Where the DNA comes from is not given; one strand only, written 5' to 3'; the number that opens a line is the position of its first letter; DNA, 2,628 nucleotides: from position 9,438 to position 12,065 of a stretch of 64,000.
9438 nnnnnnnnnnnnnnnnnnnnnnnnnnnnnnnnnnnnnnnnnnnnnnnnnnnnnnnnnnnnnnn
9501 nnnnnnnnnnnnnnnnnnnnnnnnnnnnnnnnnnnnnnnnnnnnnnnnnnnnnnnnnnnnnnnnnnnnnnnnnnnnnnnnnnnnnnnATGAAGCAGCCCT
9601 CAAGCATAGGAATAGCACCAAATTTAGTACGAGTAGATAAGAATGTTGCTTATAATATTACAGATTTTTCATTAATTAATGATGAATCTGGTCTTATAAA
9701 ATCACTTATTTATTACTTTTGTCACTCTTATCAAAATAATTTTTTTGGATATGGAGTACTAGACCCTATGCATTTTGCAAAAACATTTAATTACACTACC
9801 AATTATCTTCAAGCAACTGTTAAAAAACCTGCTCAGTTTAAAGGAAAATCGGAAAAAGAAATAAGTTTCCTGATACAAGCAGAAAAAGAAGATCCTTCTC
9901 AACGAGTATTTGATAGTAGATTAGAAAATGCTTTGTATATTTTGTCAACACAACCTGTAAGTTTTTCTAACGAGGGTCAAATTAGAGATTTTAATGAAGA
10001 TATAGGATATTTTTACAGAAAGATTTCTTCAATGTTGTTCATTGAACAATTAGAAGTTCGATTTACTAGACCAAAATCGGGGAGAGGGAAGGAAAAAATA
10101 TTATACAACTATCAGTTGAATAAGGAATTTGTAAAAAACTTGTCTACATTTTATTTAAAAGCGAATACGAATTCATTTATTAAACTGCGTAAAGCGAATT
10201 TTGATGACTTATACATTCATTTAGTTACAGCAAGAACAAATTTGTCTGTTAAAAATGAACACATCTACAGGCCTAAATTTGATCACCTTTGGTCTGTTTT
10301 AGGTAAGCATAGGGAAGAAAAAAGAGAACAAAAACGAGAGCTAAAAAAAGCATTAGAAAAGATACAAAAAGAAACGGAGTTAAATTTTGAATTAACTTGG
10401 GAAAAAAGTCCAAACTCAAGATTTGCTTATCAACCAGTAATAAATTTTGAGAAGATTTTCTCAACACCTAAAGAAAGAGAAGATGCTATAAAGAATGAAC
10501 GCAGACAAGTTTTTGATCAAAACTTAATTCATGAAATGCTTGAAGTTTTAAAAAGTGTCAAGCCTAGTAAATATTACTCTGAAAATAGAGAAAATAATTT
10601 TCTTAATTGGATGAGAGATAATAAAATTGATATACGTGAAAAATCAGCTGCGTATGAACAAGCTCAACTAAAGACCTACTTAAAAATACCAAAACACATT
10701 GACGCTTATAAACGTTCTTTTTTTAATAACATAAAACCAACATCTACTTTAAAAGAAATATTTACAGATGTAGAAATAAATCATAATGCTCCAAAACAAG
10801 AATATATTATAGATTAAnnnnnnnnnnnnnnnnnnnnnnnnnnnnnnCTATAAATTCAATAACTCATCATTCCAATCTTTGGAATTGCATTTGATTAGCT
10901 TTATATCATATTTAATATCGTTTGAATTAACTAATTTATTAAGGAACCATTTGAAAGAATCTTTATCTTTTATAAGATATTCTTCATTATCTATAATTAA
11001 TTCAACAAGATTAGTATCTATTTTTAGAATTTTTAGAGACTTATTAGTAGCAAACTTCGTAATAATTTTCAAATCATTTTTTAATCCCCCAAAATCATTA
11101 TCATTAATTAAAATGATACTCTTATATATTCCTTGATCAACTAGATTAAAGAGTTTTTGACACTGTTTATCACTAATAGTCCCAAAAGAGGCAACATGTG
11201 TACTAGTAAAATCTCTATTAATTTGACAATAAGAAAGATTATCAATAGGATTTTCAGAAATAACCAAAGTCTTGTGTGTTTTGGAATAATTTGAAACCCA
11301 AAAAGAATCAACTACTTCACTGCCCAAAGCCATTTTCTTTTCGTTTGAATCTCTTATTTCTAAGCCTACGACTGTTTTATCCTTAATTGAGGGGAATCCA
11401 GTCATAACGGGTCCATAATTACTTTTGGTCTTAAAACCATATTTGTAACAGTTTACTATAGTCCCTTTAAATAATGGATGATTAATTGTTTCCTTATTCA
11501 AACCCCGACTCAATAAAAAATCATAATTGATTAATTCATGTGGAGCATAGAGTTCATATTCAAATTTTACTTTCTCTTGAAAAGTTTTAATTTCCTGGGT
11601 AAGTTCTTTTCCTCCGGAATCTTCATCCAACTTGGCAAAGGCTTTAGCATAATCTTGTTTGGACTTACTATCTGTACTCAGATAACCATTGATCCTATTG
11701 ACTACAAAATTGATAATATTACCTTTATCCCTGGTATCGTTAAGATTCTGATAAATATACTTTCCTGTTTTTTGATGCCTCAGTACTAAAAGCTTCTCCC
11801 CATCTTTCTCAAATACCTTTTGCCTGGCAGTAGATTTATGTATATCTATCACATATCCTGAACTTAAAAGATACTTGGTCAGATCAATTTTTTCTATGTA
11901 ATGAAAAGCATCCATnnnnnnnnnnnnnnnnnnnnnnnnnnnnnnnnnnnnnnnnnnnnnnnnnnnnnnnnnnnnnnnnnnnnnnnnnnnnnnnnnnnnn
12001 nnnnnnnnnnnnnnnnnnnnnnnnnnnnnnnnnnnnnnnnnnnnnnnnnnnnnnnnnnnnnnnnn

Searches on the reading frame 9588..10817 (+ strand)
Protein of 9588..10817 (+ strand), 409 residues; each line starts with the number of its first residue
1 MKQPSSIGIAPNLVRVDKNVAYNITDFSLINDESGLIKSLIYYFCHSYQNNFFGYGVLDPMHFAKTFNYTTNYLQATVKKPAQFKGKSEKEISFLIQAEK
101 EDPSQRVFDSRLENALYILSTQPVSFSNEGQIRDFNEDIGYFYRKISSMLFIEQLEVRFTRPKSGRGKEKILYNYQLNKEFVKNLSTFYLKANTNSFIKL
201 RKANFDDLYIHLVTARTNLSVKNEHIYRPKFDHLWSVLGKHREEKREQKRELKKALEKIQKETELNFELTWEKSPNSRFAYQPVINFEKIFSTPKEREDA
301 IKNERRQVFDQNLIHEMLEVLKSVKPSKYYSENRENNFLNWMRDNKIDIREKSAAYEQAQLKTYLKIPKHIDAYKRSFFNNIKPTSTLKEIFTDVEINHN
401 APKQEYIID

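Call 6: search_protein_families(library=pfam, proteins=[window:9588-10817:+])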
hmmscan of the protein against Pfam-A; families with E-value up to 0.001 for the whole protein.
window:9588-10817:+ (409 aa): 0 families

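Call 8: search_protein_families(library=ncbifam, proteins=[window:9588-10817:+], max_evalue=0.01)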
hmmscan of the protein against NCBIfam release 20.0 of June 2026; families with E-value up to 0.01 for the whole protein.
window:9588-10817:+ (409 aa): 0 families

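Call 12: search_dna_similar(query=window:9588-10817:+, collection=plasmids, mode=protein, max_rows=40, max_evalue=0.001)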
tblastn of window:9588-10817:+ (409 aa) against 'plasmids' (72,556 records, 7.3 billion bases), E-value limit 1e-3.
Records with a match: 4; places in all: 4; records where one place covers at least 80% of the query: 2.
Best place of each record, by identity: <60% 4.
By first word of the organism name: Tenacibaculum 2; Chryseobacterium 1; Alistipes 1.
By predicted mobility (MOB-suite, as given by PLSDB): non-mobilizable 4.
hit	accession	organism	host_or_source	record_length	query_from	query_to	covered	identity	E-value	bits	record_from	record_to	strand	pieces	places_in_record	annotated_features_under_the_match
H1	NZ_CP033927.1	Chryseobacterium joostei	-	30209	8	356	85%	29.3%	2e-21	104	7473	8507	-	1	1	hypothetical protein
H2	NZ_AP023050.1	Alistipes indistinctus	Homo sapiens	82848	12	364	86%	27.3%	2e-27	122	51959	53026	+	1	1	hypothetical protein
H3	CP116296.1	Tenacibaculum finnmarkense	Atlantic salmon (Salmo salar ...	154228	14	222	51%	29.1%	2e-10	71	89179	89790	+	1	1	hypothetical protein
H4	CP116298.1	Tenacibaculum finnmarkense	Atlantic salmon (Salmo salar ...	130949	14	129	28%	32.5%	3e-5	54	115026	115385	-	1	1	hypothetical protein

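Call 14: find_homologous_proteins(query=window:9588-10817:+)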
Query window:9588-10817:+ (409 aa): 8 proteins with E <= 0.001 among 2655 candidates.
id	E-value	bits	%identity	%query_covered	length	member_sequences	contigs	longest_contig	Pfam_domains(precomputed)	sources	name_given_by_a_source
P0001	1.8e-268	908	100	100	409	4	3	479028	-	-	-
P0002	1.4e-178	612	70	97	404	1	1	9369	-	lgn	-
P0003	3.0e-178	611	67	98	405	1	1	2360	-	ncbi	-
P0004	1.5e-176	605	68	97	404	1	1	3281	-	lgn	-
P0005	1.4e-79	286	39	91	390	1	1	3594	-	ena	-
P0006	2.0e-73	266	37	93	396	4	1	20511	-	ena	-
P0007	3.6e-70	255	39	86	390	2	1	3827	-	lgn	-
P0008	7.6e-51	191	33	94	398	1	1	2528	-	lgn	-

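Call 15: find_encoding_contigs(protein=P0001, flank=10000, max_places=10)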
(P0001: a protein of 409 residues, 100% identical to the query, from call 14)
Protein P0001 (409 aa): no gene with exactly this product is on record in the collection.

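Call 16: find_encoding_contigs(protein=P0002, flank=10000, max_places=10)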
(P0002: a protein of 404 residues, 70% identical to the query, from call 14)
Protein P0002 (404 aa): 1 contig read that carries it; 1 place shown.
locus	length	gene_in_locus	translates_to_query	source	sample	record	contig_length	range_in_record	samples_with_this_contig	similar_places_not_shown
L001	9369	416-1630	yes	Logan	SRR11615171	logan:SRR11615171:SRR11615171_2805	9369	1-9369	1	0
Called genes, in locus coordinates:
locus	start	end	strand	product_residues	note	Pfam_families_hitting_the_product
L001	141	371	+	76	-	PF12844:HTH_19, PF01381:HTH_3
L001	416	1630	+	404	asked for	-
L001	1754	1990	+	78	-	PF13744:HTH_37 (weak), PF13443:HTH_26 (weak), PF12844:HTH_19, PF01381:HTH_3, PF13560:HTH_31 (weak)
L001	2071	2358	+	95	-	-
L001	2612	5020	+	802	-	PF12991:DUF3875, PF19044:P-loop_TraG, PF01935:DUF87 (weak)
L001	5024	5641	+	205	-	-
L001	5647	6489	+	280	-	-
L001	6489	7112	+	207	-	-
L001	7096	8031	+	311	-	PF12508:Transposon_TraM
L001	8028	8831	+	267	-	PF13595:DUF4138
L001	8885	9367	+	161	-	?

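Call 17: find_encoding_contigs(protein=P0006, flank=10000, max_places=10)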
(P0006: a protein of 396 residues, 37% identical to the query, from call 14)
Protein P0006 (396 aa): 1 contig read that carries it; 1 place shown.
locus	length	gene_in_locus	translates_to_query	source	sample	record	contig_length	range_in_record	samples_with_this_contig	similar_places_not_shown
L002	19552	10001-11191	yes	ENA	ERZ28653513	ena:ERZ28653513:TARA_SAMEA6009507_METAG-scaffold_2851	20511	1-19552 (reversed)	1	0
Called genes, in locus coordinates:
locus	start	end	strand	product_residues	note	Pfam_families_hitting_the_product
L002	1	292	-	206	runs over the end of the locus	-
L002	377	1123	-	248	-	-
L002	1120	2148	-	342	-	PF12508:Transposon_TraM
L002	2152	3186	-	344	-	PF13595:DUF4138 (weak)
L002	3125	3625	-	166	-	-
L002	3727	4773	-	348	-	-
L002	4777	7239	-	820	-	PF12846:AAA_10 (faint), PF19044:P-loop_TraG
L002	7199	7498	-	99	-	-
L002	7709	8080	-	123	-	-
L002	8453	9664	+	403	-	-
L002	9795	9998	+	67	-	PF13443:HTH_26 (weak)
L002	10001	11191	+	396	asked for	-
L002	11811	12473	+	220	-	-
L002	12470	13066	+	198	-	-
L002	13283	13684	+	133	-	PF19453:DUF5991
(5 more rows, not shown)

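Call 19: find_related_loci(query=A1, collection=genome_contigs, flank=10000)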
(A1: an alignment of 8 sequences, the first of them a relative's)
Query A1 (409 aa) in genome_contigs; peptide patterns used: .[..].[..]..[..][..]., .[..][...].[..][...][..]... (x = any residue, [..] = any of these).
289 stretches matched a pattern; 6 encode a relative of the query (tblastn E <= 1e-3); 6 distinct loci.
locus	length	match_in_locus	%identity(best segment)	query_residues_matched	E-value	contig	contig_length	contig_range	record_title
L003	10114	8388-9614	100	1-409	0e+0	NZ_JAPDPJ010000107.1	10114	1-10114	Plebeiibacterium sediminum strain AAT scaffold_107_length=10115, whole genome shotgun sequence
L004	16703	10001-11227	90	1-409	0e+0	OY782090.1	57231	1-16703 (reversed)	MAG: uncultured Saccharicrinis sp. isolate 3a1c75cd-9d50-4bec-bfb0-e355b88dd4ae genome assembly, chromosome: 3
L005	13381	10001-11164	37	1-393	5e-79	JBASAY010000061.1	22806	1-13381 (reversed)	MAG: Tunicatimonas sp. isolate MFD12120_ilm_asm_bin2 k127_102482, whole genome shotgun sequence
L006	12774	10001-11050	39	13-364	1e-77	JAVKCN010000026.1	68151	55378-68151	MAG: Cyclobacteriaceae bacterium isolate F4-SAH-22 k141_14911, whole genome shotgun sequence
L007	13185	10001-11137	34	13-379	3e-60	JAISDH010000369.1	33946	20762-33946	MAG: Bacteroidales bacterium isolate Gx485_bin121 k119_6355265, whole genome shotgun sequence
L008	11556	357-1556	33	6-392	1e-66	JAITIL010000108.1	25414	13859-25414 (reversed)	MAG: Prevotellaceae bacterium isolate Pcl387_bin112 k119_1095589, whole genome shotgun sequence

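Call 32: predict_structure(alignment_id=A1)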
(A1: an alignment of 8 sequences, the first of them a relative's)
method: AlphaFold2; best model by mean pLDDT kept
length: 409 residues; sequences in the alignment: 8
mean_pLDDT: 67.0   pTM: 0.41
mean pLDDT of the five models: 67.0, 65.5, 65.2, 64.3, 63.4
residues with pLDDT >= 90: 6; 70-90: 215; 50-70: 97; < 50: 91
segments of 3 or more residues with pLDDT < 50: 1-29, 50-55, 126-147, 183-199, 394-402, 406-409
pLDDT, mean of each block of 10 residues (from residue 1): 32 34 43 71 65 57 77 82 88 85 78 85 53 40 47 76 62 72 46 45 59 65 75 76 80 85 79 60 76 54 63 78 82 76 86 86 71 81 76 51 46
secondary structure, 60 per line:
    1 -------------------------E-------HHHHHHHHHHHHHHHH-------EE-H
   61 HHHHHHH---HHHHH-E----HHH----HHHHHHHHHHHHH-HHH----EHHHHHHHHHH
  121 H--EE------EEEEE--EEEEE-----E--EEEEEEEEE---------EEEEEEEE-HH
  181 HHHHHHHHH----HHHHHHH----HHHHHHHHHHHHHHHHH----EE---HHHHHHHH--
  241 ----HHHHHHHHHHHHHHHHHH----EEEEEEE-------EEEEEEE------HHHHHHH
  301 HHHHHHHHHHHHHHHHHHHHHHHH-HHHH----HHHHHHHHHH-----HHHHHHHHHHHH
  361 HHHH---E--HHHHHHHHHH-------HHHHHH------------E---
elements in order: H34-49 H60-67 H71-75 H89-101 H111-121 E132-136 E139-143 E152-160 E170-177 H179-189 H194-200 H205-221 H231-238 H245-262 E267-273 E281-287 H294-324 H326-329 H334-343 H349-364 H371-380 H388-393

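Call 37: fold_search(model_id=the predicted structure, library=pdb)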
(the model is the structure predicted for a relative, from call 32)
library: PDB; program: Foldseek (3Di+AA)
matches with E <= 10: 318; with E <= 0.001: 0
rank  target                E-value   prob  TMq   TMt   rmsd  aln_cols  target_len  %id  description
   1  2z9o_B                4.7e-03  1.00  0.21  0.35  16.6       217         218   16  Crystal structure of the dimeric form of RepE in complex with the repE operator DNA (released 2007-11-27)
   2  8ac8_A                1.7e-02  0.96  0.17  0.29  16.4       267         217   13  The nucleoprotein complex of Rep protein with DUE ssDNA (released 2023-09-27)
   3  5ubf_A                1.8e-02  0.98  0.21  0.29   9.9       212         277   13  Crystal structure of the RctB domains 2-3, RctB-155-483 (released 2017-01-11)
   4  8ac8_C                3.1e-02  0.85  0.17  0.28  16.3       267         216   12  The nucleoprotein complex of Rep protein with DUE ssDNA (released 2023-09-27)
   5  7spm_C                4.6e-02  0.82  0.19  0.32  18.7       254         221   13  Replication Initiator Protein REPE54 and cognate DNA sequence with terminal three prime phosphates chemically crosslin (released 2021-11-10)
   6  9z1d_C                5.7e-02  0.94  0.18  0.33  16.0       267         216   13  Isoreticular co-crystal 1 with asymmetrical expanded duplex (31mer) containing insert sequence GCTTGATGAG, crystal soa (released 2026-02-18)
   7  7sgc_C                6.0e-02  0.93  0.19  0.32  15.8       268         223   14  Replication Initiator Protein REPE54 and cognate DNA sequence with terminal five prime phosphates. (released 2021-10-13)
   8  9z08_C                8.1e-02  0.89  0.19  0.35  15.9       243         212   15  Isoreticular co-crystal 1 with asymmetrical expanded duplex (31mer) containing separate insert strand with sequence GA (released 2026-03-18)
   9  9yzs_C                9.0e-02  0.87  0.19  0.34  16.7       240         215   16  Isoreticular co-crystal 1 with asymmetrical expanded duplex (31mer) containing insert sequence TAATTAGGCCG and loaded  (released 2026-02-18)
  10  8aan_A                9.0e-02  0.85  0.19  0.32  16.0       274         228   14  The nucleoprotein complex of Rep protein with iteron containing dsDNA and DUE ssDNA. (released 2023-09-27)
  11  9yzg_C                1.1e-01  0.89  0.19  0.34  16.6       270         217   13  Isoreticular co-crystal 1 with asymmetrical expanded duplex (31mer) containing insert sequence ATGAGTCATA (released 2026-02-18)
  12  9z55_C                1.2e-01  0.77  0.18  0.31  16.7       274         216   14  Isoreticular co-crystal 1 with asymmetrical expanded duplex (31mer) containing insert sequence CATGAGTCAT (released 2026-02-18)
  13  9yzn_C                1.2e-01  0.66  0.17  0.29  16.4       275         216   13  Isoreticular co-crystal 1 with asymmetrical expanded duplex (31mer) containing insert sequence TGATGAGCAG and loaded w (released 2026-02-18)
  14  9yzq_C                1.4e-01  0.87  0.19  0.34  14.5       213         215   14  Isoreticular co-crystal 1 with asymmetrical expanded duplex (31mer) containing insert sequence TGATGAGCAG and loaded w (released 2026-02-18)
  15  7ur0_C                1.4e-01  0.60  0.16  0.29  16.4       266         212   13  Isoreticular, interpenetrating co-crystal of Replication Initiator Protein REPE54 and scaffold-insert duplexes (21mer  (released 2023-04-26)
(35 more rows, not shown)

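Call 39: find_related_loci(query=A1, collection=metagenome_contigs, flank=10000)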
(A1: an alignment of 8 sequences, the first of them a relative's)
Query A1 (409 aa) in metagenome_contigs; peptide patterns used: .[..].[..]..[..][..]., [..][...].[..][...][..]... (x = any residue, [..] = any of these).
600 stretches matched a pattern (row limit reached: there are more); 6 encode a relative of the query (tblastn E <= 1e-3); 6 distinct loci.
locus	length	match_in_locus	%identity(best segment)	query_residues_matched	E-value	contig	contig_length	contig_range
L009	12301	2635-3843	38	10-391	3e-82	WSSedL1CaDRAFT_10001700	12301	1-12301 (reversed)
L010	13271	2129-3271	37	12-393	7e-74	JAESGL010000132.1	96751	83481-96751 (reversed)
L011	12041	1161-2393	31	12-396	2e-45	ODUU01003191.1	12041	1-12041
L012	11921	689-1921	31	12-396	2e-45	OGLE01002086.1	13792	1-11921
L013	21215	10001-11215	27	9-387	2e-40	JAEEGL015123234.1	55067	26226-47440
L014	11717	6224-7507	27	9-401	4e-40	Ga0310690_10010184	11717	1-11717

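Call 60: search_solved_structures(query=A1, max_evalue=10)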
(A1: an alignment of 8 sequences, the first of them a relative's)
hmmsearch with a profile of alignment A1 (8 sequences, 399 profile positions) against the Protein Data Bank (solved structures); distinct sequences matched with E-value up to 10: 4.
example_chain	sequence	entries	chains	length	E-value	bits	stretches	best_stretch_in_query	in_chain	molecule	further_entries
4v81_G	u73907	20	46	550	0.055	15.5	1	144-245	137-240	T-complex protein 1 subunit eta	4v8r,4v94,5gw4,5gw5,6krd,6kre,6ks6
4d61_i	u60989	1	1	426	1.5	10.8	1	317-370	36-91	EUKARYOTIC PEPTIDE CHAIN RELEASE FACTOR GTP-BINDING SUBUNIT ERF3A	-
7nwh_jj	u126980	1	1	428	1.5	10.8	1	317-370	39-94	eRF3a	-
3j5y_B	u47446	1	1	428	1.6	10.7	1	317-370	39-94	Eukaryotic peptide chain release factor GTP-binding subunit ERF3A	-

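Call 61: search_protein_families(library=pfam, alignment_id=A1, max_evalue=10)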
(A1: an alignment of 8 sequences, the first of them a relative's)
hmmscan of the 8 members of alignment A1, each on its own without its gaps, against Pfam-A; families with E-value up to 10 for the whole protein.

A. member 1, P0001 (409 aa): 2 families
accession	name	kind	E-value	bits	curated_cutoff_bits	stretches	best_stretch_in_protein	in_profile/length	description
PF23637.1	SH3BP4_C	-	0.022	15.2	27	1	217-262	44-89/110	SH3BP4 C-terminal helical domain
PF24026.1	DUF7337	-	0.05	14.1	30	1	217-262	18-61/61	Family of unknown function (DUF7337)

B. families by the number of members that match (of 8 scanned): 7 families
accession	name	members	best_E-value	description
PF23637.1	SH3BP4_C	2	0.022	SH3BP4 C-terminal helical domain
PF22411.1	Mre11_2nd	2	0.12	Mre11 nuclease, second domain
PF24692.1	DUF7659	1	0.00089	Family of unknown function (DUF7659)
PF08181.16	DegQ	1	0.032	DegQ (SacQ) family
PF24026.1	DUF7337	1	0.05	Family of unknown function (DUF7337)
PF22883.1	Consortin_N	1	0.085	Consortin, N-terminal domain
PF17593.7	DUF5490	1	0.13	Family of unknown function (DUF5490)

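Call 62: find_homologous_proteins(query=A1, max_evalue=0.00001)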
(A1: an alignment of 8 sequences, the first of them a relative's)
Query A1 (8 sequences) (409 aa, profile of the alignment): 9 proteins with E <= 0.00001 among 4888 candidates.
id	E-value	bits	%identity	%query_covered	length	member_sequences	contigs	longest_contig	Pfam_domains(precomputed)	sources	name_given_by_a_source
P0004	1.2e-189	648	68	97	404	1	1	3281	-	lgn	-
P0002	2.7e-188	644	70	97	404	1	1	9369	-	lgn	-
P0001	1.3e-186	638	100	100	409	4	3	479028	-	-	-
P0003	2.3e-180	618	67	98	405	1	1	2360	-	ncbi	-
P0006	3.2e-172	591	37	93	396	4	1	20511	-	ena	-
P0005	4.7e-172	590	39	91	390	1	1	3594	-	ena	-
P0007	1.1e-165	569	39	86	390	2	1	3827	-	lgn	-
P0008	2.8e-153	529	33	94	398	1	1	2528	-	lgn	-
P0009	2.5e-131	456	33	93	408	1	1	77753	-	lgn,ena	-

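Call 70: search_protein_representatives(alignment_id=A1)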
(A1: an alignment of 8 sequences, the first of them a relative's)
Query: 8 sequences, 399 profile positions. Proteins with E-value up to 0.001 (for the whole library): 294; up to 1e-10: 251; up to 1e-30: 145. The best 150 are listed.
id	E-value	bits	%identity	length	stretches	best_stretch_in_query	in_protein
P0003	7.3e-181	617.8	-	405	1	1-398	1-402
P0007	3.6e-166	569.4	-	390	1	5-391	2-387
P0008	8.8e-154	528.6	-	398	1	4-396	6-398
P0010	2.0e-133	461.6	-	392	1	5-391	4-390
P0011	9.6e-109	380.3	-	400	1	5-387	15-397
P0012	1.0e-102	360.4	-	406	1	6-385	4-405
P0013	9.8e-95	334.2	-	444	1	7-389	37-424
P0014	6.4e-94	331.5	-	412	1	6-385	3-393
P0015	2.1e-89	316.6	-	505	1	9-389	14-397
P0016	1.4e-86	307.3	-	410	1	4-380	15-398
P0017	3.5e-86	306.0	-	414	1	7-387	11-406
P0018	7.8e-85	301.5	-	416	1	5-393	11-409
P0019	1.1e-82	294.5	-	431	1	6-389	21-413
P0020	3.3e-81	289.6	-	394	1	7-381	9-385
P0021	8.2e-80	285.0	-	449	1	4-385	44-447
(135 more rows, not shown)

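Call 73: search_solved_structures(query=A2, max_evalue=10)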
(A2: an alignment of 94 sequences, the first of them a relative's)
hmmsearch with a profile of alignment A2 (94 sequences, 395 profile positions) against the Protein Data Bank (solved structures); distinct sequences matched with E-value up to 10: 3.
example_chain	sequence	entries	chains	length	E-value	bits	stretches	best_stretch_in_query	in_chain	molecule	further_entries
2hvq_A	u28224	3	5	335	0.79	11.7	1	26-74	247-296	Hypothetical 37.6 kDa protein in Gp24-hoc intergenic region | T4 RNA ligase 2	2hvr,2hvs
4qiw_F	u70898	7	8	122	0.85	11.6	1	192-257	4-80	DNA-directed RNA polymerase, subunit F | DNA-directed RNA polymerase subunit F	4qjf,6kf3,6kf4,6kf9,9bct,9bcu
2z67_A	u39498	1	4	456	1.4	10.8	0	289-361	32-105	O-phosphoseryl-tRNA(Sec) selenium transferase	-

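Call 74: search_protein_families(library=pfam, alignment_id=A2, max_evalue=0.01)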
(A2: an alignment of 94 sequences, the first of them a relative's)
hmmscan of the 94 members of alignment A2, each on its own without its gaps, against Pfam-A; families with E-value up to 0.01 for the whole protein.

A. member 1, P0001 (409 aa): 0 families

B. families by the number of members that match (of 94 scanned): 13 families
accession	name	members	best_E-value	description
PF21205.3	Rep3_C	2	0.0047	Initiator Rep protein, WH2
PF10673.14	DUF2487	1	0.00024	Protein of unknown function (DUF2487)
PF19071.5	DUF5767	1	0.00041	Family of unknown function (DUF5767)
PF24692.1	DUF7659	1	0.00089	Family of unknown function (DUF7659)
PF01051.27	Rep3_N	1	0.0015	Initiator Replication protein, WH1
PF22182.2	DUF6945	1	0.0015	Domain of unknown function (DUF6945)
PF02019.24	WIF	1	0.0025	WIF domain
PF01218.23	Coprogen_oxidas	1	0.0043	Coproporphyrinogen III oxidase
PF22100.1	VtrA_C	1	0.0049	VtrA C-terminal periplasmic domain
PF23099.1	UTP20_C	1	0.005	Small subunit processome component 20 homolog, C-terminal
PF19822.4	DUF6304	1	0.0055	Family of unknown function (DUF6304)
PF17053.10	GEP5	1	0.0056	Genetic interactor of prohibitin 5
PF21298.3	TopBP1_BRCT0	1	0.0063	TopBP1, BRCT0 domain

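Call 82: predict_structure(alignment_id=A2)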
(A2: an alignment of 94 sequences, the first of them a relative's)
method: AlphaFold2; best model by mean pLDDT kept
length: 409 residues; sequences in the alignment: 94
mean_pLDDT: 93.4   pTM: 0.91
mean pLDDT of the five models: 93.4, 91.8, 91.4, 91.4, 90.9
residues with pLDDT >= 90: 352; 70-90: 41; 50-70: 5; < 50: 11
segments of 3 or more residues with pLDDT < 50: 1-8, 407-409
pLDDT, mean of each block of 10 residues (from residue 1): 47 94 94 95 97 95 97 97 98 98 97 98 93 81 87 96 89 96 96 97 97 97 97 96 97 98 98 96 97 95 96 97 96 96 97 98 95 97 96 87 63
secondary structure, 60 per line:
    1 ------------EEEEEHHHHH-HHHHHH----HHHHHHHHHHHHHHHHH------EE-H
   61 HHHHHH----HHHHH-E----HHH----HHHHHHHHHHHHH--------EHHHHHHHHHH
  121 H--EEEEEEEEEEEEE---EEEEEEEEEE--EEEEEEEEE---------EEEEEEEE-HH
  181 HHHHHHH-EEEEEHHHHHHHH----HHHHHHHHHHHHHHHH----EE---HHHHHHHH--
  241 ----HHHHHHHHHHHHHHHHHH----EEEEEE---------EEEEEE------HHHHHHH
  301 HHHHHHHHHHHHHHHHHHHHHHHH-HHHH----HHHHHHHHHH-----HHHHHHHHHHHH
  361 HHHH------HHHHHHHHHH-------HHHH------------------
elements in order: E13-17 H18-22 H24-29 H34-50 H60-66 H71-75 H89-101 H111-121 E124-136 E140-149 E152-160 E170-177 H179-187 E189-193 H194-201 H206-221 H231-238 H245-262 E267-272 E282-287 H294-324 H326-329 H334-343 H349-364 H371-380 H388-391

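Call 84: fold_search(model_id=the predicted structure, library=pdb)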
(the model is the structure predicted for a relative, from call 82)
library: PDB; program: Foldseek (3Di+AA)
matches with E <= 10: 285; with E <= 0.001: 1
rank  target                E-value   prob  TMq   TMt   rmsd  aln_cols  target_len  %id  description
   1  8ac8_A                7.5e-04  1.00  0.33  0.56   6.5       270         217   12  The nucleoprotein complex of Rep protein with DUE ssDNA (released 2023-09-27)
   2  8ac8_C                1.1e-03  1.00  0.35  0.59   6.5       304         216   11  The nucleoprotein complex of Rep protein with DUE ssDNA (released 2023-09-27)
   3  7ur0_C                3.0e-03  1.00  0.32  0.56   6.5       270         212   12  Isoreticular, interpenetrating co-crystal of Replication Initiator Protein REPE54 and scaffold-insert duplexes (21mer  (released 2023-04-26)
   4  7sgc_C                3.0e-03  1.00  0.32  0.52   8.0       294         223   14  Replication Initiator Protein REPE54 and cognate DNA sequence with terminal five prime phosphates. (released 2021-10-13)
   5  7u7o_C                3.2e-03  1.00  0.33  0.55   7.1       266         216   14  Isoreticular, interpenetrating co-crystal of Replication Initiator Protein REPE54 and symmetrical expanded duplex (31m (released 2023-03-29)
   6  9yzg_C                3.3e-03  1.00  0.34  0.58   7.0       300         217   12  Isoreticular co-crystal 1 with asymmetrical expanded duplex (31mer) containing insert sequence ATGAGTCATA (released 2026-02-18)
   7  8tip_C                4.5e-03  1.00  0.35  0.60   6.5       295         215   12  Isoreticular, interpenetrating co-crystal of Replication Initiator Protein REPE54 and symmetrical expanded duplex (31m (released 2023-08-02)
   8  8tir_C                4.5e-03  1.00  0.33  0.56   7.4       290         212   12  Isoreticular, interpenetrating co-crystal of Replication Initiator Protein REPE54 and symmetrical expanded duplex (31m (released 2023-08-02)
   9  9nb0_C                4.5e-03  1.00  0.31  0.53   6.8       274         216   14  Isoreticular, Porous co-crystal of Replication Initiator Protein REPE54 and asymmetrical expanded duplex (31mer) conta (released 2026-02-18)
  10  9z55_C                4.5e-03  1.00  0.31  0.53   6.9       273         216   12  Isoreticular co-crystal 1 with asymmetrical expanded duplex (31mer) containing insert sequence CATGAGTCAT (released 2026-02-18)
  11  7rva_C                4.7e-03  1.00  0.32  0.53   6.9       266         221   15  Updated Crystal Structure of Replication Initiator Protein REPE54. (released 2021-09-01)
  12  8tiu_C                5.0e-03  1.00  0.35  0.61   6.5       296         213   11  Isoreticular, interpenetrating co-crystal of Replication Initiator Protein REPE54 and symmetrical expanded duplex (31m (released 2023-08-02)
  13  9yzn_C                5.0e-03  1.00  0.31  0.54   6.8       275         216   13  Isoreticular co-crystal 1 with asymmetrical expanded duplex (31mer) containing insert sequence TGATGAGCAG and loaded w (released 2026-02-18)
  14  7uv6_C                5.2e-03  1.00  0.33  0.57   6.7       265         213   13  Isoreticular, interpenetrating co-crystal of Replication Initiator Protein REPE54 and scaffold duplex (21mer) containi (released 2023-05-03)
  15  7ufx_C                5.8e-03  1.00  0.34  0.59   6.5       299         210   12  Isoreticular, interpenetrating co-crystal of Replication Initiator Protein REPE54 and scaffold-insert duplexes (21mer  (released 2023-03-29)
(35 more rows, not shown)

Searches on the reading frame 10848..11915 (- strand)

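Call 6: search_protein_families(library=pfam, proteins=[window:10848-11915:-])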
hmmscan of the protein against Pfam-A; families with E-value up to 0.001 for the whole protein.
window:10848-11915:- (355 aa): 1 family
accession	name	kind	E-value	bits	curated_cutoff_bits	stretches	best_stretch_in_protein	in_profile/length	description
PF13155.12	Toprim_2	-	2.7e-07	31.3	22.1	1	218-299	1-78/88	Toprim-like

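Call 8: search_protein_families(library=ncbifam, proteins=[window:10848-11915:-], max_evalue=0.01)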
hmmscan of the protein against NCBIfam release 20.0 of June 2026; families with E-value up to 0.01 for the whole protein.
window:10848-11915:- (355 aa): 0 families
